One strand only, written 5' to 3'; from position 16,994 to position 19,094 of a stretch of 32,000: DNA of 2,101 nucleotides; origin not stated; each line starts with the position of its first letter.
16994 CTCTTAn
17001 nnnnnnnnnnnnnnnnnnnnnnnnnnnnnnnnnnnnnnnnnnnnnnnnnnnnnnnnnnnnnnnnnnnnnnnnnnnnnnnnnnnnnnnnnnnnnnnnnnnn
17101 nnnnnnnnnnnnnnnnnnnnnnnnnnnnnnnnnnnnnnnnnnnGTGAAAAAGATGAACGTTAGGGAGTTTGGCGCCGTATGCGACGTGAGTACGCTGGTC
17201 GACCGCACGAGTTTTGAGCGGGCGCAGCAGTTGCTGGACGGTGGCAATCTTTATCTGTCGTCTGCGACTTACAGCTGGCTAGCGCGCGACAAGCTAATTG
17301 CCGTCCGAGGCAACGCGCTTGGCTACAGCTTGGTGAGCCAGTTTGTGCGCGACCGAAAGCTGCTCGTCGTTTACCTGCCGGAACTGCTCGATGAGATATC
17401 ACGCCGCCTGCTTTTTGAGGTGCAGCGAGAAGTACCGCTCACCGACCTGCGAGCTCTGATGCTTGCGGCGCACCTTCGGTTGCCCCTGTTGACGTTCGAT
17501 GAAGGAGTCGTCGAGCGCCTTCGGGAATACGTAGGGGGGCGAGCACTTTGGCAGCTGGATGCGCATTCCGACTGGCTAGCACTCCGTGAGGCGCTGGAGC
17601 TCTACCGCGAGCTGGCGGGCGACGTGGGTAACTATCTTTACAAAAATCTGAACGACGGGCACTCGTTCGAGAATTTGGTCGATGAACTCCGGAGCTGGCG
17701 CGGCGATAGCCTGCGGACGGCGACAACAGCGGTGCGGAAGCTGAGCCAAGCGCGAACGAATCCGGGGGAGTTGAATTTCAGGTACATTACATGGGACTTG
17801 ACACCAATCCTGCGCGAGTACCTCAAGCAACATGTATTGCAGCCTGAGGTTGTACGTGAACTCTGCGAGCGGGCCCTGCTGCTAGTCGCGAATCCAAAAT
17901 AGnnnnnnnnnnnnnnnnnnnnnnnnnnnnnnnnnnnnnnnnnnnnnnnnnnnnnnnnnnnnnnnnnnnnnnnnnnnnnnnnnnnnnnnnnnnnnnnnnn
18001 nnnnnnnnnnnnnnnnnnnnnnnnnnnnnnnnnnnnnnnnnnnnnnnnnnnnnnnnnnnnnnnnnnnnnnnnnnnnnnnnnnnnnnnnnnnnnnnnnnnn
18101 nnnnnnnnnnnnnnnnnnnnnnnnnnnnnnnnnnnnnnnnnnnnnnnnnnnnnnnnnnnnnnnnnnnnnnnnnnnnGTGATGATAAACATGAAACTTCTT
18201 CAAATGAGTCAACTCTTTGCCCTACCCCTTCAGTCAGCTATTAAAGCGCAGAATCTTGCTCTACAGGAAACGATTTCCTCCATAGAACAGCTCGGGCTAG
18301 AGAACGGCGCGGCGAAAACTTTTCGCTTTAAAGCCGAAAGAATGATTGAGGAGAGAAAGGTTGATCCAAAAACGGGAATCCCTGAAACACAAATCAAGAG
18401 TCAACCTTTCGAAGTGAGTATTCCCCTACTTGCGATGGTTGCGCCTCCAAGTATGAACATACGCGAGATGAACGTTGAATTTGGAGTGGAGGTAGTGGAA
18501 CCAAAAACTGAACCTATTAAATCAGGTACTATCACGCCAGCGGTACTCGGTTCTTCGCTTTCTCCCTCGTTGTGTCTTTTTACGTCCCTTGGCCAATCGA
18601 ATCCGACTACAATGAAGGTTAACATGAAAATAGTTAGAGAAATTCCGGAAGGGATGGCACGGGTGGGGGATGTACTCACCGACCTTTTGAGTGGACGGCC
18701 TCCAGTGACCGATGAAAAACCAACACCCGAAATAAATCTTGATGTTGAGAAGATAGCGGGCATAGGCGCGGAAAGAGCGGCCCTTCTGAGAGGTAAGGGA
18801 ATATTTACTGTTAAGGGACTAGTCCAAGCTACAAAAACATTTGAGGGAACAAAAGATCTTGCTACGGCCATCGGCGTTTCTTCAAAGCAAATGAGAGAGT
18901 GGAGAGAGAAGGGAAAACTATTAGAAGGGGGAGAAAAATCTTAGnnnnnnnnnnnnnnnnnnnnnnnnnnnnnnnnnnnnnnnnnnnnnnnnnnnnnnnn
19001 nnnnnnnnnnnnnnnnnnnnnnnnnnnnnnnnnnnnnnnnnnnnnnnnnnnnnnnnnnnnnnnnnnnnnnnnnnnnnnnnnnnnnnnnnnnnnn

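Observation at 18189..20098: Triad of paralogs sharing an N-terminal helix motif and a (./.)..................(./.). strand motif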

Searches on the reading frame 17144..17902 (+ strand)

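Call 3: search_protein_families(library=pfam, proteins=[window:17144-17902:+], max_evalue=1)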
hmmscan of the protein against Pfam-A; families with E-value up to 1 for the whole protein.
window:17144-17902:+ (252 aa): 0 families

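Call 4: search_protein_families(library=ncbifam, proteins=[window:17144-17902:+], max_evalue=1)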
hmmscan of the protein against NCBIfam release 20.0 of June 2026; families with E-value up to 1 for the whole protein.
window:17144-17902:+ (252 aa): 2 families
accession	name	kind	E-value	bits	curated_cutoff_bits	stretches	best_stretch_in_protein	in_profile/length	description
NF009778.0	PRK13278.1-1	equivalog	0.11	11.4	570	1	20-54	300-334/356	formate--phosphoribosylaminoimidazolecarboxamide ligase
NF006788.0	PRK09294.1-2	equivalog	0.16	10.8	539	1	131-193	91-150/422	phthiocerol/phthiodiolone dimycocerosyl transferase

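Call 6: search_protein_families(library=padloc, proteins=[window:17144-17902:+], max_evalue=0.1)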
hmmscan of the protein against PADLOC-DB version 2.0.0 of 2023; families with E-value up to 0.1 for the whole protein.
window:17144-17902:+ (252 aa): 0 families

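Call 7: search_protein_families(library=phrogs, proteins=[window:17144-17902:+], max_evalue=0.1)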
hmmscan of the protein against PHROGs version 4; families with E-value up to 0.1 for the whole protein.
window:17144-17902:+ (252 aa): 0 families

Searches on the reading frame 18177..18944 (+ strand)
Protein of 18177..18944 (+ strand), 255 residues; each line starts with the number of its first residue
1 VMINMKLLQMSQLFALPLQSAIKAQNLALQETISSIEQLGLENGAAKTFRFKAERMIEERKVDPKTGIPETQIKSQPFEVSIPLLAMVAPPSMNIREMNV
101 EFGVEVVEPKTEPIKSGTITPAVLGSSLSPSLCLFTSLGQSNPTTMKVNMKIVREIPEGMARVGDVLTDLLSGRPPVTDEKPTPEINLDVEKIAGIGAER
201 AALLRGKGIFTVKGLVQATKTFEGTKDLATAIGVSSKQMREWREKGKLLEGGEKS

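Call 3: search_protein_families(library=pfam, proteins=[window:18177-18944:+], max_evalue=1)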
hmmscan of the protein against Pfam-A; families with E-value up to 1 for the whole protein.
window:18177-18944:+ (255 aa): 5 families
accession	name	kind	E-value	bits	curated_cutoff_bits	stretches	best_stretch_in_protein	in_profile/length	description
PF11655.13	DUF2589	-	2.5e-14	54.3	23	1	10-168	2-152/154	Protein of unknown function (DUF2589)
PF14520.12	HHH_5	-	0.00013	22.8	27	1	189-243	3-52/57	Helix-hairpin-helix domain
PF14229.12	DUF4332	-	0.00045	20.8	23.2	1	195-245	2-52/122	Domain of unknown function (DUF4332)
PF10668.15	Phage_terminase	-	0.05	13.8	22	1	225-244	25-44/67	Phage terminase small subunit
PF13338.12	AbiEi_4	-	0.2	12.2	25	0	204-248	8-38/49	Transcriptional regulator, AbiEi antitoxin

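Call 4: search_protein_families(library=ncbifam, proteins=[window:18177-18944:+], max_evalue=1)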
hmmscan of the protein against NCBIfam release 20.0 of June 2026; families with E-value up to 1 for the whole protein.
window:18177-18944:+ (255 aa): 0 families

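Call 6: search_protein_families(library=padloc, proteins=[window:18177-18944:+], max_evalue=0.1)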
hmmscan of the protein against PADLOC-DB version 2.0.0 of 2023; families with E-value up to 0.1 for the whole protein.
window:18177-18944:+ (255 aa): 1 family
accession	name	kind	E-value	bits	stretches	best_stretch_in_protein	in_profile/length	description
PDLC04133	mad1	-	0.051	11.9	0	225-248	8-31/60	mads_1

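Call 7: search_protein_families(library=phrogs, proteins=[window:18177-18944:+], max_evalue=0.1)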
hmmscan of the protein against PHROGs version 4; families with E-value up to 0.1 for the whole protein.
window:18177-18944:+ (255 aa): 0 families

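Call 52: list_cluster_members(proteins=[P0022, P0001, window:18177-18944:+, window:20121-21074:+])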
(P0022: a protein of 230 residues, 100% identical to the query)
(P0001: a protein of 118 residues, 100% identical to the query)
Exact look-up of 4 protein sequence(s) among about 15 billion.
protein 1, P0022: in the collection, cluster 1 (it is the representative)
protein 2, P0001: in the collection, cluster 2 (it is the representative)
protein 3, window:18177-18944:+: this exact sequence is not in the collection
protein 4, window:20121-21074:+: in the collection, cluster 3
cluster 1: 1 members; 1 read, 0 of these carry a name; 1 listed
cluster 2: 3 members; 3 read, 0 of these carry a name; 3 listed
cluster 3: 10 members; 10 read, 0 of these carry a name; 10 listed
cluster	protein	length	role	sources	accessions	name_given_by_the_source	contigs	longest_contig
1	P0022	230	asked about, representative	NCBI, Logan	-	-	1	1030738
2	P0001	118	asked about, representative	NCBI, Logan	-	-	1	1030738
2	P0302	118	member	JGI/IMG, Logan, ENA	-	-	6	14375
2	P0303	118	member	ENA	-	-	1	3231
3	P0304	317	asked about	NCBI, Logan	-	-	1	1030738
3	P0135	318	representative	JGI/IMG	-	-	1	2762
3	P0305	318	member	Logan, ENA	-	-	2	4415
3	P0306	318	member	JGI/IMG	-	-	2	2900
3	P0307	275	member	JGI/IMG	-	-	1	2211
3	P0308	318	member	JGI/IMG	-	-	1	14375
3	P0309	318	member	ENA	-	-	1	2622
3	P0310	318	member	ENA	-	-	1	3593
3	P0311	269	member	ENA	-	-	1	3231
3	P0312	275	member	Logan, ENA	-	-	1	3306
